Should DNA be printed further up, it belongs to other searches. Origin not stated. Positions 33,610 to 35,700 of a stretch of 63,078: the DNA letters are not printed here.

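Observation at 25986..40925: Six ThDP-dependent enzymes in 15 kb (seven in the window), five from one divergent subfamily in two tandem pairs plus a singleton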

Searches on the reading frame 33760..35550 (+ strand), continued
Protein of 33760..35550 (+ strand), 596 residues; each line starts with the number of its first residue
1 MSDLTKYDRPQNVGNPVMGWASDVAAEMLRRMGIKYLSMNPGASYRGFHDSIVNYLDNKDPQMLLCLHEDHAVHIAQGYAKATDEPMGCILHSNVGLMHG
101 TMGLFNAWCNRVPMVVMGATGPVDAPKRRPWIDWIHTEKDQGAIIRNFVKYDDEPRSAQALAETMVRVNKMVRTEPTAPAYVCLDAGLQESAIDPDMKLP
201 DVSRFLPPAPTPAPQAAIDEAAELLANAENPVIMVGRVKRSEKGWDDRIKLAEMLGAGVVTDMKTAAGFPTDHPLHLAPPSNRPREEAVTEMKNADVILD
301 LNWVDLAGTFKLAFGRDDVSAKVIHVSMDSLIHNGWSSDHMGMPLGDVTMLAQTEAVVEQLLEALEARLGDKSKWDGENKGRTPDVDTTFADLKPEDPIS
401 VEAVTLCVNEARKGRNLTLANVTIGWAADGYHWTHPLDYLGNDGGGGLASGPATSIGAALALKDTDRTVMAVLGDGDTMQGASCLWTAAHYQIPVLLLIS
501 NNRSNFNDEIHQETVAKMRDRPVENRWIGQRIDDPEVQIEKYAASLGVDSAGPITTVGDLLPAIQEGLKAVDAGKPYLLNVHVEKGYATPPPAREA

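Call 45: search_dna_similar(query=window:33760-35550:+, collection=plasmids, mode=protein, max_evalue=1e-60, max_rows=40)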
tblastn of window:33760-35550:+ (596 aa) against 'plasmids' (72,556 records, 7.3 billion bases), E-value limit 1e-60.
Records with a match: 38; places in all: 39; records where one place covers at least 80% of the query: 38.
Best place of each record, by identity: <60% 38.
By first word of the organism name: Phaeobacter 8; Sinorhizobium 7; Acidovorax 2; Novosphingobium 2; Cupriavidus 2; Sulfitobacter 2; Antarctobacter 2; Thioclava 1; Rhizobium 1; Salipiger 1; and 10 more.
By predicted mobility (MOB-suite, as given by PLSDB): conjugative 22; non-mobilizable 16.
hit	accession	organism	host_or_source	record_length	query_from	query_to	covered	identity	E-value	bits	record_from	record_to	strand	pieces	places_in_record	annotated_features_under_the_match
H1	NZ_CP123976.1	Thioclava nitratireducens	Chrysomallon squamiferum,gills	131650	1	587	98%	48.3%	2e-160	515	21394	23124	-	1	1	thiamine pyrophosphate-dependent enzyme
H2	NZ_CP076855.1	Rhizobium sp. WYJ-E13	Curcuma wenyujin Y.H. Chen et C. ...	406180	3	588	98%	48.1%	2e-165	530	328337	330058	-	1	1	thiamine pyrophosphate-binding protein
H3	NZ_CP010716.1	Phaeobacter piscinae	cell culture,fish larvae aquaculture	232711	4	587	98%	47.8%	2e-159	512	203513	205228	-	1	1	thiamine pyrophosphate-binding protein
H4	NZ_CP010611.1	Phaeobacter inhibens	cell culture,clam larvae aquaculture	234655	4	587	98%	47.8%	2e-159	512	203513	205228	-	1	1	thiamine pyrophosphate-binding protein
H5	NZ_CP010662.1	Phaeobacter inhibens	cell culture,clam larvae aquaculture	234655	4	587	98%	47.8%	2e-159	512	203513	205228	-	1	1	thiamine pyrophosphate-binding protein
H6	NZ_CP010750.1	Phaeobacter inhibens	cell culture,algae aquaculture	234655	4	587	98%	47.8%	2e-159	512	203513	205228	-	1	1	thiamine pyrophosphate-binding protein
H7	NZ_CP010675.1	Phaeobacter gallaeciensis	cell culture,clam larvae aquaculture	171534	4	587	98%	47.8%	4e-159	511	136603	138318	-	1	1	thiamine pyrophosphate-binding protein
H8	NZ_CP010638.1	Phaeobacter gallaeciensis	cell culture,clam aquaculture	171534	4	587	98%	47.8%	4e-159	511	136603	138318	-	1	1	thiamine pyrophosphate-binding protein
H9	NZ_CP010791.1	Phaeobacter gallaeciensis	cell culture,algae aquaculture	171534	4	587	98%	47.8%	4e-159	511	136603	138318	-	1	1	thiamine pyrophosphate-binding protein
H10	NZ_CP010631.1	Phaeobacter inhibens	cell culture,clam larvae aquaculture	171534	4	587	98%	47.8%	4e-159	511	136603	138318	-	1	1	thiamine pyrophosphate-binding protein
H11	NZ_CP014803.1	Salipiger profundus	single cell,environmental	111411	4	587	98%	47.8%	7e-159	511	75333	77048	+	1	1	thiamine pyrophosphate-binding protein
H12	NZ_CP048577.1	Agrobacterium tumefaciens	-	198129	2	587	98%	45.6%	9e-147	476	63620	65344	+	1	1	thiamine pyrophosphate-binding protein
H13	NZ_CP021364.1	Acidovorax carolinensis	-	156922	6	556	92%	48.0%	1e-129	491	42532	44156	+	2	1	thiamine pyrophosphate-binding protein | thiamine pyrophosphate-dependent enzyme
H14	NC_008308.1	Novosphingobium sp. KA1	-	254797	2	587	98%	44.7%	6e-147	476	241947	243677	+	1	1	thiamine pyrophosphate-binding protein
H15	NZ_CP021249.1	Novosphingobium sp. KA1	-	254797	2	587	98%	44.7%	6e-147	476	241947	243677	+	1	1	thiamine pyrophosphate-binding protein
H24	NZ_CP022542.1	Antarctobacter heliothermus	Skeletonema marinoi strain ST54,Cell ...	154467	4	588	98%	43.5%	1e-149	484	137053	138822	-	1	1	thiamine pyrophosphate-binding protein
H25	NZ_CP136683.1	Thalassospira lucentensis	Macrocystis pyrifera gametophyte,Whole ...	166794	3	560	94%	45.5%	3e-144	468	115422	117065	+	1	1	thiamine pyrophosphate-binding protein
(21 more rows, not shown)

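Call 46: get_annotated_region(hit=H14, flank=9000)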
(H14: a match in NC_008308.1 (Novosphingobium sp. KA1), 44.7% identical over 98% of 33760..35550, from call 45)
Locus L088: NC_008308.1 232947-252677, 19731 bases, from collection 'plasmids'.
description: Novosphingobium sp. KA1 plasmid pCAR3, complete sequence
organism: Novosphingobium sp. KA1 (NCBI taxid 164608)
taxonomy: Bacteria; Pseudomonadota; Alphaproteobacteria; Sphingomonadales; Sphingomonadaceae; Novosphingobium; Novosphingobium sp. KA1
host: -; source: -; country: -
typing (MOB-suite, as given by PLSDB): conjugative; replicon rep_cluster_374; relaxase MOBF; mating-pair formation MPF_F
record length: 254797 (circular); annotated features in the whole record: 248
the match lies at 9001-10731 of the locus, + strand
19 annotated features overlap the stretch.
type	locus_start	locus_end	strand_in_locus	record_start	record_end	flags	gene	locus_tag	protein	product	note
CDS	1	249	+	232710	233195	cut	-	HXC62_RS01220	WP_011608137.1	aromatic-ring-hydroxylating dioxygenase subunit beta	GO:0019439 - aromatic compound catabolic process [Evidence IEA]; GO:0006725 - cellular aromatic compound metabolic ...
CDS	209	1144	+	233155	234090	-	-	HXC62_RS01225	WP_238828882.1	alpha/beta fold hydrolase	-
CDS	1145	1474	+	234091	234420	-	-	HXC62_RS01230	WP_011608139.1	non-heme iron oxygenase ferredoxin subunit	-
CDS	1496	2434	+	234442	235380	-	-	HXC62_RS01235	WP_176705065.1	hypothetical protein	-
CDS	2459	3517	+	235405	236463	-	-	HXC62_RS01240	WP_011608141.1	SDR family NAD(P)-dependent oxidoreductase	-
CDS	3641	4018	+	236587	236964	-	-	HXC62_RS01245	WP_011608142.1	antibiotic biosynthesis monooxygenase family protein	-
CDS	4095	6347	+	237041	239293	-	-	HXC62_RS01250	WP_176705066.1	TonB-dependent receptor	-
CDS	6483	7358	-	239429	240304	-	-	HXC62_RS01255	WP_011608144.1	LysR family transcriptional regulator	GO:0006355 - regulation of DNA-templated transcription [Evidence IEA]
CDS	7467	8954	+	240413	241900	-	-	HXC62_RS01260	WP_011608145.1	aldehyde dehydrogenase family protein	-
CDS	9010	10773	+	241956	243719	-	-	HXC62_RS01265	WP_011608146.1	thiamine pyrophosphate-binding protein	-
CDS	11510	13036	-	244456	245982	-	-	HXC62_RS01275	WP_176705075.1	IS66 family transposase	-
CDS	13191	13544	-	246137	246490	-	tnpB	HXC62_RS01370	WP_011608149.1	IS66 family insertion sequence element accessory protein TnpB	-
CDS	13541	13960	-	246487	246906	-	-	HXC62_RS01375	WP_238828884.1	transposase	-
CDS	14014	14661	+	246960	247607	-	-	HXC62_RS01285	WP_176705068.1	sel1 repeat family protein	-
CDS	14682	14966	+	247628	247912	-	-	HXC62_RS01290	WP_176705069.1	hypothetical protein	-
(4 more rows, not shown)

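Call 47: get_annotated_region(hit=H4, flank=9000)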
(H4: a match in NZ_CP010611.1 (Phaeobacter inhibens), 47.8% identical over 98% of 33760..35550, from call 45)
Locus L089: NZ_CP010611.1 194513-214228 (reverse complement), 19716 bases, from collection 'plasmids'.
description: Phaeobacter inhibens strain P92 plasmid pP92_a, complete sequence
organism: Phaeobacter inhibens (NCBI taxid 221822)
taxonomy: Bacteria; Pseudomonadota; Alphaproteobacteria; Rhodobacterales; Roseobacteraceae; Phaeobacter; Phaeobacter inhibens
host: -; source: cell culture,clam larvae aquaculture; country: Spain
typing (MOB-suite, as given by PLSDB): conjugative; replicon rep_cluster_558; relaxase MOBP; mating-pair formation MPF_T
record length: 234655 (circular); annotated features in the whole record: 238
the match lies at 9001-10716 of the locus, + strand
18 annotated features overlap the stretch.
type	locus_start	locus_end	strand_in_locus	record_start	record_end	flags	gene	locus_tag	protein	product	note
CDS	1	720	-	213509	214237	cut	pcaH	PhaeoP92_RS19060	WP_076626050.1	protocatechuate 3,4-dioxygenase subunit beta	GO:0046278 - 3,4-dihydroxybenzoate metabolic process [Evidence IEA]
CDS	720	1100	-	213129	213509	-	pcaC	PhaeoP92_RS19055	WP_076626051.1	4-carboxymuconolactone decarboxylase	-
CDS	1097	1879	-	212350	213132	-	pcaD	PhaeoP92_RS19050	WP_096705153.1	3-oxoadipate enol-lactonase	GO:0042952 - beta-ketoadipate pathway [Evidence IEA]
CDS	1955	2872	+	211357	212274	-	-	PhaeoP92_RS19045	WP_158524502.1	LysR substrate-binding domain-containing protein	-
CDS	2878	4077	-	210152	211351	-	pcaF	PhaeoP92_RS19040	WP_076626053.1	3-oxoadipyl-CoA thiolase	GO:0019619 - 3,4-dihydroxybenzoate catabolic process [Evidence IEA]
CDS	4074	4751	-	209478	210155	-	-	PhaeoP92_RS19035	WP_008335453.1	3-oxoacid CoA-transferase subunit B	-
CDS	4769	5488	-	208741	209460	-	-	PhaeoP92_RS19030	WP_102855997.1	3-oxoacid CoA-transferase subunit A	-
CDS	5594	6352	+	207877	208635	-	-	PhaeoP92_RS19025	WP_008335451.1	IclR family transcriptional regulator C-terminal domain-containing protein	-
CDS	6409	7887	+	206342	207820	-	-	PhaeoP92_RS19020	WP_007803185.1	aldehyde dehydrogenase family protein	-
CDS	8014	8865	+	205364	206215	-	nadC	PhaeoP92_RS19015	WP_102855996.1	carboxylating nicotinate-nucleotide diphosphorylase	GO:0019363 - pyridine nucleotide biosynthetic process [Evidence IEA]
CDS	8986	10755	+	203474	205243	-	-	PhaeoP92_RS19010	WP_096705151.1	thiamine pyrophosphate-binding protein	-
CDS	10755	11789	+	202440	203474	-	-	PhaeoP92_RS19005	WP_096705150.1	2-hydroxyacid dehydrogenase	-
CDS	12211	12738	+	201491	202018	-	-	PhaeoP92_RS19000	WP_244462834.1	MarR family transcriptional regulator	GO:0006355 - regulation of DNA-templated transcription [Evidence IEA]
CDS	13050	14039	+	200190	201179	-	-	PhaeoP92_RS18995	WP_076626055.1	TAXI family TRAP transporter solute-binding subunit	GO:0006810 - transport [Evidence IEA]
CDS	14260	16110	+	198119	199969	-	-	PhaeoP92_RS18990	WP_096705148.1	TRAP transporter fused permease subunit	-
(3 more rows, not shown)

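Call 49: get_annotated_region(hit=H25, flank=7000)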
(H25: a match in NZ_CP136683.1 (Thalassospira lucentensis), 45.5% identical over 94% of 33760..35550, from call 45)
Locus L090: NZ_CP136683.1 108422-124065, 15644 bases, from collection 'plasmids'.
description: Thalassospira lucentensis strain LC.270.F.C4 plasmid unnamed1, complete sequence
organism: Thalassospira lucentensis (NCBI taxid 168935)
taxonomy: Bacteria; Pseudomonadota; Alphaproteobacteria; Rhodospirillales; Thalassospiraceae; Thalassospira; Thalassospira lucentensis
host: -; source: Macrocystis pyrifera gametophyte,Whole organism,Laboratory; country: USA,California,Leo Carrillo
typing (MOB-suite, as given by PLSDB): non-mobilizable
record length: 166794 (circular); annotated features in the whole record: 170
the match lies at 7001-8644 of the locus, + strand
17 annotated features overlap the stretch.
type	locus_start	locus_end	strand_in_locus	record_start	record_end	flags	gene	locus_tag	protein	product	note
CDS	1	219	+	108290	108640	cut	-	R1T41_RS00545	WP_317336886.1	hypothetical protein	-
CDS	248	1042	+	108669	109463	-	-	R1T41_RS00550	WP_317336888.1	TnsA endonuclease N-terminal domain-containing protein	-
CDS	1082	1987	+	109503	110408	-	-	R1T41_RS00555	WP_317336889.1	DDE-type integrase/transposase/recombinase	GO:0015074 - DNA integration [Evidence IEA]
CDS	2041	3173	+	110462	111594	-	-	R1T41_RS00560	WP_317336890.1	IS3 family transposase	-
CDS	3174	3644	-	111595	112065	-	-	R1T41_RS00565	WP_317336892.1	ATP-dependent endonuclease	-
CDS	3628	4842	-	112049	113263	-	-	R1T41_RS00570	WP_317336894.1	hypothetical protein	-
CDS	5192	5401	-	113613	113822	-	-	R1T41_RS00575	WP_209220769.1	DUF3892 domain-containing protein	-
CDS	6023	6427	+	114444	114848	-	-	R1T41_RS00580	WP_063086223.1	hypothetical protein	-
CDS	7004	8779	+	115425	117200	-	-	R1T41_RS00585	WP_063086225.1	thiamine pyrophosphate-binding protein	-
CDS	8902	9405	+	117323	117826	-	-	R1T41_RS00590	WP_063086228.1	MarR family transcriptional regulator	GO:0006355 - regulation of DNA-templated transcription [Evidence IEA]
CDS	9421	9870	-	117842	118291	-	-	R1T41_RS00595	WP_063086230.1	hypothetical protein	-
CDS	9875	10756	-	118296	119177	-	nadC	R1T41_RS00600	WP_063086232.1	carboxylating nicotinate-nucleotide diphosphorylase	GO:0019363 - pyridine nucleotide biosynthetic process [Evidence IEA]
CDS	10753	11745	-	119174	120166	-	-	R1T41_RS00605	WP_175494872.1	ABC transporter substrate-binding protein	-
CDS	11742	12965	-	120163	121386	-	-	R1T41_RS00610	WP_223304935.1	Gfo/Idh/MocA family oxidoreductase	-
CDS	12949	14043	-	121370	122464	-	-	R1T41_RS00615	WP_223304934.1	PDR/VanB family oxidoreductase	-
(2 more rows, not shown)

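Call 50: get_annotated_region(hit=H1, flank=7000)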
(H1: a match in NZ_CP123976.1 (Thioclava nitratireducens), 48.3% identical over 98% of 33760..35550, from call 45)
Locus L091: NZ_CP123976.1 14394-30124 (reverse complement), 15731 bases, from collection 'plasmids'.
description: Thioclava nitratireducens strain M1-LQ-LJL-11 plasmid pLX02, complete sequence
organism: Thioclava nitratireducens (NCBI taxid 1915078)
taxonomy: Bacteria; Pseudomonadota; Alphaproteobacteria; Rhodobacterales; Paracoccaceae; Thioclava; Thioclava nitratireducens
host: -; source: Chrysomallon squamiferum,gills; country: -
typing (MOB-suite, as given by PLSDB): non-mobilizable; replicon rep_cluster_392,rep_cluster_565
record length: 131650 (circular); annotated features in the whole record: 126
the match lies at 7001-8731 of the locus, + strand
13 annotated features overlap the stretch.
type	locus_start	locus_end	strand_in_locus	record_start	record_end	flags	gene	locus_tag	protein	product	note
CDS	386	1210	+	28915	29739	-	-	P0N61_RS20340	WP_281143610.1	universal stress protein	-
CDS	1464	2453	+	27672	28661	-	-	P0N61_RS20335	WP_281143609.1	TAXI family TRAP transporter solute-binding subunit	GO:0006810 - transport [Evidence IEA]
CDS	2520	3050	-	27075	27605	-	-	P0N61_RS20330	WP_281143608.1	MarR family transcriptional regulator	GO:0006355 - regulation of DNA-templated transcription [Evidence IEA]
CDS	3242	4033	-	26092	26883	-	-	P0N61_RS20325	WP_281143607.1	IclR family transcriptional regulator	GO:0006355 - regulation of DNA-templated transcription [Evidence IEA]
CDS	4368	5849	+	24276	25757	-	-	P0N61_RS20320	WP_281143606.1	aldehyde dehydrogenase family protein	-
CDS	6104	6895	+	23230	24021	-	nadC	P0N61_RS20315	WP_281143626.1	carboxylating nicotinate-nucleotide diphosphorylase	GO:0019363 - pyridine nucleotide biosynthetic process [Evidence IEA]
CDS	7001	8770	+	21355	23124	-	-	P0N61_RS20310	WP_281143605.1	thiamine pyrophosphate-dependent enzyme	-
CDS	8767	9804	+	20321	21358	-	-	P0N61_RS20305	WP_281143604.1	2-hydroxyacid dehydrogenase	-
CDS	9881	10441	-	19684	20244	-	-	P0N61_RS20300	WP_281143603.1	hypothetical protein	-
CDS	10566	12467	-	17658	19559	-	-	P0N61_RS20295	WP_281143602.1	TRAP transporter fused permease subunit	-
CDS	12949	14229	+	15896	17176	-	-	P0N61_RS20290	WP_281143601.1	Rieske 2Fe-2S domain-containing protein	-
CDS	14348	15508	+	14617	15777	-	-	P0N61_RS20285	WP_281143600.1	alpha-hydroxy acid oxidase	-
CDS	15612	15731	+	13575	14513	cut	-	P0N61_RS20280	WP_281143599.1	PDR/VanB family oxidoreductase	-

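Call 51: get_annotated_region(hit=H13, flank=7000)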
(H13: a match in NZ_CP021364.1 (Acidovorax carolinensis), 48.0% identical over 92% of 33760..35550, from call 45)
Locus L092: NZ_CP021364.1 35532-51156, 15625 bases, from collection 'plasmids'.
description: Acidovorax carolinensis strain P3 plasmid pACP3.2, complete sequence
organism: Acidovorax carolinensis (NCBI taxid 553814)
taxonomy: Bacteria; Pseudomonadota; Betaproteobacteria; Burkholderiales; Comamonadaceae; Acidovorax; Acidovorax carolinensis
host: -; source: -; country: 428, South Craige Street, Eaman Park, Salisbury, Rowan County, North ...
typing (MOB-suite, as given by PLSDB): non-mobilizable
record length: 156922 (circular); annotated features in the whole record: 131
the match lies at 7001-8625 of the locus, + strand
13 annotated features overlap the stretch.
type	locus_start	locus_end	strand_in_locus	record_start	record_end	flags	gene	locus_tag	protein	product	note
CDS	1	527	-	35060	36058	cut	-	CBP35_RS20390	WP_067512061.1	tripartite tricarboxylate transporter substrate binding protein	-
CDS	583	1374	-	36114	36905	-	-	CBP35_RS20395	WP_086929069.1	amidohydrolase family protein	-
CDS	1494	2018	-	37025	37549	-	-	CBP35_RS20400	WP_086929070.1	cupin domain-containing protein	-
CDS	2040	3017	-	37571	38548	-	-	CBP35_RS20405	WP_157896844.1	tripartite tricarboxylate transporter substrate binding protein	-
CDS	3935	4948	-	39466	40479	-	-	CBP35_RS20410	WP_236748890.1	porin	-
CDS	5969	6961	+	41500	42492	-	-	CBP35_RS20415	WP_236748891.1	tripartite tricarboxylate transporter substrate binding protein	-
CDS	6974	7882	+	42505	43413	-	-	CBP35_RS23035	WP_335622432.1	thiamine pyrophosphate-binding protein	-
CDS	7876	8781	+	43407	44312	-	-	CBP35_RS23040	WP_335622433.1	thiamine pyrophosphate-dependent enzyme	-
CDS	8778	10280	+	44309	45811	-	-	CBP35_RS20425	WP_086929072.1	aldehyde dehydrogenase family protein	-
CDS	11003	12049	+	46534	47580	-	-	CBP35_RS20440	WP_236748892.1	alpha/beta fold hydrolase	-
CDS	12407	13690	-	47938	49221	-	-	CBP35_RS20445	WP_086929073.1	citrate/2-methylcitrate synthase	GO:0006099 - tricarboxylic acid cycle [Evidence IEA]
CDS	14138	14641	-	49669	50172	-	-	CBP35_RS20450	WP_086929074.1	MarR family transcriptional regulator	GO:0006355 - regulation of DNA-templated transcription [Evidence IEA]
CDS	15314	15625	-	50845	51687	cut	-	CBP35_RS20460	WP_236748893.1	alpha-hydroxy acid oxidase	-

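Call 52: get_annotated_region(hit=H24, flank=7000)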
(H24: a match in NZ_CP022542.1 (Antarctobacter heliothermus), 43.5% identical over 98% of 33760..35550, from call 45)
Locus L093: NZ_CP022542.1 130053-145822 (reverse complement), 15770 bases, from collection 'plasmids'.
description: Antarctobacter heliothermus strain SMS3 plasmid pSMS3-2, complete sequence
organism: Antarctobacter heliothermus (NCBI taxid 74033)
taxonomy: Bacteria; Pseudomonadota; Alphaproteobacteria; Rhodobacterales; Roseobacteraceae; Antarctobacter; Antarctobacter heliothermus
host: -; source: Skeletonema marinoi strain ST54,Cell culture,Top-layer sediments; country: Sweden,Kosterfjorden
typing (MOB-suite, as given by PLSDB): non-mobilizable
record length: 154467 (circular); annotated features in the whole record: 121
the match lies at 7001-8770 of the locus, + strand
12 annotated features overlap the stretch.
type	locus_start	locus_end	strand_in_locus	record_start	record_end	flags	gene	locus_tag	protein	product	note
CDS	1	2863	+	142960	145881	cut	-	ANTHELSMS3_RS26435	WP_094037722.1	DUF4214 domain-containing protein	-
CDS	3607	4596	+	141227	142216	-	-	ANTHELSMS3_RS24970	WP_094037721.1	4,5-dihydroxyphthalate decarboxylase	-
CDS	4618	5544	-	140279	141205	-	-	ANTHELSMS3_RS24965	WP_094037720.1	LysR substrate-binding domain-containing protein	-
CDS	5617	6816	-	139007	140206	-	-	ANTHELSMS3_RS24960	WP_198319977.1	LysR family transcriptional regulator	-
CDS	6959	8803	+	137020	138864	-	-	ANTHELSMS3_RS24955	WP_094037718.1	thiamine pyrophosphate-binding protein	-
CDS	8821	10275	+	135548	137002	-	-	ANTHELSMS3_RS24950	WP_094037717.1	aldehyde dehydrogenase family protein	-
CDS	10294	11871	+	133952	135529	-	-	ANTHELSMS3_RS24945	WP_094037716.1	GMC family oxidoreductase N-terminal domain-containing protein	-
CDS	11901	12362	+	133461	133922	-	-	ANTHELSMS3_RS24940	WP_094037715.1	type II 3-dehydroquinate dehydratase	-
CDS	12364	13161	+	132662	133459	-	-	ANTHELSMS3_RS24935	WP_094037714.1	SDR family oxidoreductase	-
CDS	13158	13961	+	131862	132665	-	-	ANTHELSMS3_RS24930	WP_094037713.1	sugar phosphate isomerase/epimerase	-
CDS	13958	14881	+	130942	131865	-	-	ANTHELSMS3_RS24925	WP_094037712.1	DMT family transporter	GO:0055085 - transmembrane transport [Evidence IEA]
CDS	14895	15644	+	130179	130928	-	-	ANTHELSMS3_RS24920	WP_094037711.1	RraA family protein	-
